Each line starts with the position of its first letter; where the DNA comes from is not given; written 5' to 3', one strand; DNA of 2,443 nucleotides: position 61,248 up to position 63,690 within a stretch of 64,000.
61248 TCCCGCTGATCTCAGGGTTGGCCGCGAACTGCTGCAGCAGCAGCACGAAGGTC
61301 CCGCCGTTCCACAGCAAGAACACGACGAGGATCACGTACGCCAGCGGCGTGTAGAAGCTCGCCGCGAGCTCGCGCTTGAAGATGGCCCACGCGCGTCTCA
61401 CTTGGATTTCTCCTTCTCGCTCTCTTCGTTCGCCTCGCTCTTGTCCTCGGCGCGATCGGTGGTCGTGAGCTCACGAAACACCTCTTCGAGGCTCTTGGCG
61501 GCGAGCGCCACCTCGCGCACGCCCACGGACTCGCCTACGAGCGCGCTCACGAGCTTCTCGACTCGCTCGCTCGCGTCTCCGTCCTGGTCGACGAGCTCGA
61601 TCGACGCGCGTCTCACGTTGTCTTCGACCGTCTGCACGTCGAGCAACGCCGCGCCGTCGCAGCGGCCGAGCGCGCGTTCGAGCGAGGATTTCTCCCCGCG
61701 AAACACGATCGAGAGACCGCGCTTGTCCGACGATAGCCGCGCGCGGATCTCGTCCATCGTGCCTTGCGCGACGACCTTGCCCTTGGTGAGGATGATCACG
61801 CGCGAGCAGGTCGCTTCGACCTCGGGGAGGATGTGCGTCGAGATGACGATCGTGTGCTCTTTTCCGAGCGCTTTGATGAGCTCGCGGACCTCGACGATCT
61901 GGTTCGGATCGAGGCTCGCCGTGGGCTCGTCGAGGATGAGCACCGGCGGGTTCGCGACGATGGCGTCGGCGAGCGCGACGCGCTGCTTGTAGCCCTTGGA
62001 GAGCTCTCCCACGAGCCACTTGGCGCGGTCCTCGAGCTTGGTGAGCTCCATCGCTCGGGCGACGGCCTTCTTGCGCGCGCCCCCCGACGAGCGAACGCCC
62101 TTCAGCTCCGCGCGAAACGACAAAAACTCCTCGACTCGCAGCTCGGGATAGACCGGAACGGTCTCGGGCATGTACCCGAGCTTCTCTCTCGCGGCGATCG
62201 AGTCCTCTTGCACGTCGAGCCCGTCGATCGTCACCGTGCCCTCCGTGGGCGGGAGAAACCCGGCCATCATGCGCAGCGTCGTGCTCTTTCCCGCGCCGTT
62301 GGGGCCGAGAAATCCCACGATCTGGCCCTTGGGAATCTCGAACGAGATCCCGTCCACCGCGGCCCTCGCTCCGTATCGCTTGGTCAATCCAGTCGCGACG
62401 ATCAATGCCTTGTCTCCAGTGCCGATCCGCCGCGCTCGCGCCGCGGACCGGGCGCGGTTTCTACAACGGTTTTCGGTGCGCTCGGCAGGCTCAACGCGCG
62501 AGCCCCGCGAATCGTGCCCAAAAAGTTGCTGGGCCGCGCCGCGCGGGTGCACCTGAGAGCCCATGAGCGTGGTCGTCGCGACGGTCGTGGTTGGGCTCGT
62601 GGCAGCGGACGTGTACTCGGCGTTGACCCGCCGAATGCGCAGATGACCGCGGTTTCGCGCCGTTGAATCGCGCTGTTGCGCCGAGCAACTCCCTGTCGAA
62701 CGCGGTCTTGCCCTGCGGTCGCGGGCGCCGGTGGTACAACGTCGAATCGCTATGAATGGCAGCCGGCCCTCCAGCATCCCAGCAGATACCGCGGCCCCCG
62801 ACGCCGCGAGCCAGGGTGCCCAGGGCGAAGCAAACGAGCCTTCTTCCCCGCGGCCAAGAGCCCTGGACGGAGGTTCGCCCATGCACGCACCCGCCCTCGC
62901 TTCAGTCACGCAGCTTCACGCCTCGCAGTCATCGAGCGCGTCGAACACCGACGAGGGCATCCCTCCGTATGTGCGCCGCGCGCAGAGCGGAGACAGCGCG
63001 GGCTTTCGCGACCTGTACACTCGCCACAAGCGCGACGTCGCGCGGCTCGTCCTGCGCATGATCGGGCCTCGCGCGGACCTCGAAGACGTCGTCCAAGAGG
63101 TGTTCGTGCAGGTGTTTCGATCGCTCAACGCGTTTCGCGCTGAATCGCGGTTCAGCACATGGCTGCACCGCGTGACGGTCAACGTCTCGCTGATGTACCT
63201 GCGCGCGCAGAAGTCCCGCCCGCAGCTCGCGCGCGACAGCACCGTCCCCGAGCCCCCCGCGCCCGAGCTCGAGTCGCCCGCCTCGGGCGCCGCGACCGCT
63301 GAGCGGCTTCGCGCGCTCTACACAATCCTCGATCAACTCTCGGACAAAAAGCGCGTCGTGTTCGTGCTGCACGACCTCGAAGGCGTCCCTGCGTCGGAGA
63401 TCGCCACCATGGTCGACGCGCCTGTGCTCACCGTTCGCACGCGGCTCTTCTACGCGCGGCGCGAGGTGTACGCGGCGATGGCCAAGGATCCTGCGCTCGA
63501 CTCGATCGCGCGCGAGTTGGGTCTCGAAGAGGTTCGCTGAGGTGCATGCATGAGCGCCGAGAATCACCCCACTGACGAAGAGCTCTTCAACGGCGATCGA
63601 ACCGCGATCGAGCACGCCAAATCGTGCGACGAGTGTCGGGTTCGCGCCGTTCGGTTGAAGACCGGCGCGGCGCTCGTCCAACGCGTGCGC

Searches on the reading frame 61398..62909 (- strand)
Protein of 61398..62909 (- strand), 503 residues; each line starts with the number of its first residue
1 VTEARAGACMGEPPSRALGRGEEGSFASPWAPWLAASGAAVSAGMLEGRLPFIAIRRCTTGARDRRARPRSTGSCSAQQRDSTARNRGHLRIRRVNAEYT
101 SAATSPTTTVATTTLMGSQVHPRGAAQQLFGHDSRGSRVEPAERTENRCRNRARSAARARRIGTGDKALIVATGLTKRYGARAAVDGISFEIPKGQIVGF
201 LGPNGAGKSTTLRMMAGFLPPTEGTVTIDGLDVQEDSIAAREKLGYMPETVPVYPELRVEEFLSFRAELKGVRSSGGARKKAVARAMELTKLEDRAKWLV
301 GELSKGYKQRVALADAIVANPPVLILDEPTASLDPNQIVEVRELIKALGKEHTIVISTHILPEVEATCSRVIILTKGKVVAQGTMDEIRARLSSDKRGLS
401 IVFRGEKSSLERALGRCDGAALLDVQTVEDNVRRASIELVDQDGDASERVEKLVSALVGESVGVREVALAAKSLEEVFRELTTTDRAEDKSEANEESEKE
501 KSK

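Call 76: search_protein_families(library=pfam, proteins=[window:61398-62909:-], max_evalue=0.0001)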
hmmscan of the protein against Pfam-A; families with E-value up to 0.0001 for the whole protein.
window:61398-62909:- (503 aa): 2 families
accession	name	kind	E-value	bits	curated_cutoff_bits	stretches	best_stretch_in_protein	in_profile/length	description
PF00005.33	ABC_tran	-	6.2e-34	118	25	1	186-331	2-137/137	ABC transporter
PF13304.12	AAA_21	-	8.1e-14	52.8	27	1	229-360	184-299/304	AAA domain, putative AbiEii toxin, Type IV TA system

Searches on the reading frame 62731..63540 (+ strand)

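Call 76: search_protein_families(library=pfam, proteins=[window:62731-63540:+], max_evalue=0.0001)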
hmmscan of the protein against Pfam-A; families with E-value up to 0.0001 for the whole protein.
window:62731-63540:+ (269 aa): 3 families
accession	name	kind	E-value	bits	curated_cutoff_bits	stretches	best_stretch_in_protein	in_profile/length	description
PF04542.20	Sigma70_r2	-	8.9e-18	64.3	24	1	95-162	1-70/71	Sigma-70 region 2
PF08281.18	Sigma70_r4_2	-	1.3e-10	41.2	25.7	1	194-245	2-53/54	Sigma-70, region 4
PF04545.22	Sigma70_r4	-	9e-06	25.6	24.1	1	200-246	2-48/50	Sigma-70, region 4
